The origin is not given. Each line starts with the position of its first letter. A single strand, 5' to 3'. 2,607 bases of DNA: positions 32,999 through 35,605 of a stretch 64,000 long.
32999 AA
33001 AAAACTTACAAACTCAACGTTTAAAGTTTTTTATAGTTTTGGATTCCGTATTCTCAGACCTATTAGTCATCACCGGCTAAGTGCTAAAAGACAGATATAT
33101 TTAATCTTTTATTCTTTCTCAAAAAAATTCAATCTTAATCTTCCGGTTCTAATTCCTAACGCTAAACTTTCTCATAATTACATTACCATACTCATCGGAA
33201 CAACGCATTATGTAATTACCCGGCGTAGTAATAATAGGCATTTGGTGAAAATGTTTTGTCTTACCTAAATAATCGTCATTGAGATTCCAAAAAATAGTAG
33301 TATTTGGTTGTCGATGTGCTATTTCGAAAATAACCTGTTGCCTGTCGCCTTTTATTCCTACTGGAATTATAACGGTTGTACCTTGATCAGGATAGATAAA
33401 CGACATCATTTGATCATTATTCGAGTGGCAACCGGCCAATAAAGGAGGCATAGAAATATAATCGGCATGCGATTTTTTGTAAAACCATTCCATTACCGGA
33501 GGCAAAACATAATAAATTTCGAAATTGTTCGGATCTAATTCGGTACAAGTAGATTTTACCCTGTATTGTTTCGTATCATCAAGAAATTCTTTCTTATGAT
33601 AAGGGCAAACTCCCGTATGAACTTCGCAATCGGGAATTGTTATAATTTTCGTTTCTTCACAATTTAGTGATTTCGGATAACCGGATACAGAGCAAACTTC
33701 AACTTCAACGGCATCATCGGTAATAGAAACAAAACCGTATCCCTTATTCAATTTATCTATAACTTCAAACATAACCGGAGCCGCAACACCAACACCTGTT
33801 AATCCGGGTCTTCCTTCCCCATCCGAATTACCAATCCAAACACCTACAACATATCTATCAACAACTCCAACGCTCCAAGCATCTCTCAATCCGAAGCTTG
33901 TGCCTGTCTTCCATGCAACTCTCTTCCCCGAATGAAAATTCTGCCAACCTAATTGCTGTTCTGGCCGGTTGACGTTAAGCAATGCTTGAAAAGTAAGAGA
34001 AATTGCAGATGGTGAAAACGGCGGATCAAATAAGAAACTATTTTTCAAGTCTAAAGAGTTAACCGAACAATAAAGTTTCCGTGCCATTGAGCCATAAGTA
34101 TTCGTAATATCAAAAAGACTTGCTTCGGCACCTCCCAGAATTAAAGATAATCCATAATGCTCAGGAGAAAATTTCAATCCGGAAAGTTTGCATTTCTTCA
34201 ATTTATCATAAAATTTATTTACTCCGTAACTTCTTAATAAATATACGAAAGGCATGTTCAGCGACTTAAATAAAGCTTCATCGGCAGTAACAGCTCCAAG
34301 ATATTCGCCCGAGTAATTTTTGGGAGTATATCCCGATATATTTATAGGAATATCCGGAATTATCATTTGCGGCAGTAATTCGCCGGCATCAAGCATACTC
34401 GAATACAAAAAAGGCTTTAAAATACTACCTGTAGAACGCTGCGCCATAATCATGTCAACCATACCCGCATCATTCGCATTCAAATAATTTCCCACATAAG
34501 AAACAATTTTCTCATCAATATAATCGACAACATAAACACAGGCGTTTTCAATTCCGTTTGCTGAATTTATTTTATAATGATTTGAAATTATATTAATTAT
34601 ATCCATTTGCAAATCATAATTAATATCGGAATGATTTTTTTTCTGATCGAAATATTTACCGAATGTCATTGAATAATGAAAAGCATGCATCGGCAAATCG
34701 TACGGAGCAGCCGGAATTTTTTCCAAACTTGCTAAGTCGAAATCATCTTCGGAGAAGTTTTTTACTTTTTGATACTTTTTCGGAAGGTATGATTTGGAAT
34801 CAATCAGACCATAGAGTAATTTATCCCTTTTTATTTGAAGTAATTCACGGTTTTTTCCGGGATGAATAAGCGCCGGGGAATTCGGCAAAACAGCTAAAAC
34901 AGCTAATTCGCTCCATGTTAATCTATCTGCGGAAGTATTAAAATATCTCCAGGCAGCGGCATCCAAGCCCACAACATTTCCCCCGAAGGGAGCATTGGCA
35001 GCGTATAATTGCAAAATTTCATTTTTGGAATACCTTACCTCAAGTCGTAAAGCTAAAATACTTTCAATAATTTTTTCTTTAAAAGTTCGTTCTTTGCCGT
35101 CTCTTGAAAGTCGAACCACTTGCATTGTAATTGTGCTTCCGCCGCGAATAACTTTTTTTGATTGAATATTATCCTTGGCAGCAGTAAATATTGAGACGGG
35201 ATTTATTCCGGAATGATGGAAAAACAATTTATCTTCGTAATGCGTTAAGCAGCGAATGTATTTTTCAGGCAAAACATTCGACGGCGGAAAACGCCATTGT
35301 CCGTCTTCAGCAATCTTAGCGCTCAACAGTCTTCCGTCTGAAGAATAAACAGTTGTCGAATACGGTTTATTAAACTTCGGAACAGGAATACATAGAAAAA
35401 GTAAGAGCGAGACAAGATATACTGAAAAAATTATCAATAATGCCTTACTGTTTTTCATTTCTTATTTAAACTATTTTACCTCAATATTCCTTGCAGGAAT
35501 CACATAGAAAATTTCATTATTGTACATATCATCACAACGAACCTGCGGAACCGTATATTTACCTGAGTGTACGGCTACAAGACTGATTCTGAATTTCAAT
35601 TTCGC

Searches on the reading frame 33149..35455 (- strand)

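Call 35: search_protein_families(library=pfam, proteins=[window:33149-35455:-], max_evalue=0.001)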
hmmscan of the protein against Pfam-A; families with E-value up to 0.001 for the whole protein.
window:33149-35455:- (768 aa): 3 families
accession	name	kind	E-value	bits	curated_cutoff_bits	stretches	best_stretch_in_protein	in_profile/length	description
PF00912.28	Transgly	-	1.2e-44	152.4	27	1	55-214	15-174/178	Transglycosylase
PF06832.18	BiPBP_C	-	2.6e-12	46.9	26.8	1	676-760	4-86/90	Penicillin-Binding Protein C-terminus Family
PF00905.27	Transpeptidase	-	2.5e-07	30.6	22.1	1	306-524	2-246/299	Penicillin binding protein transpeptidase domain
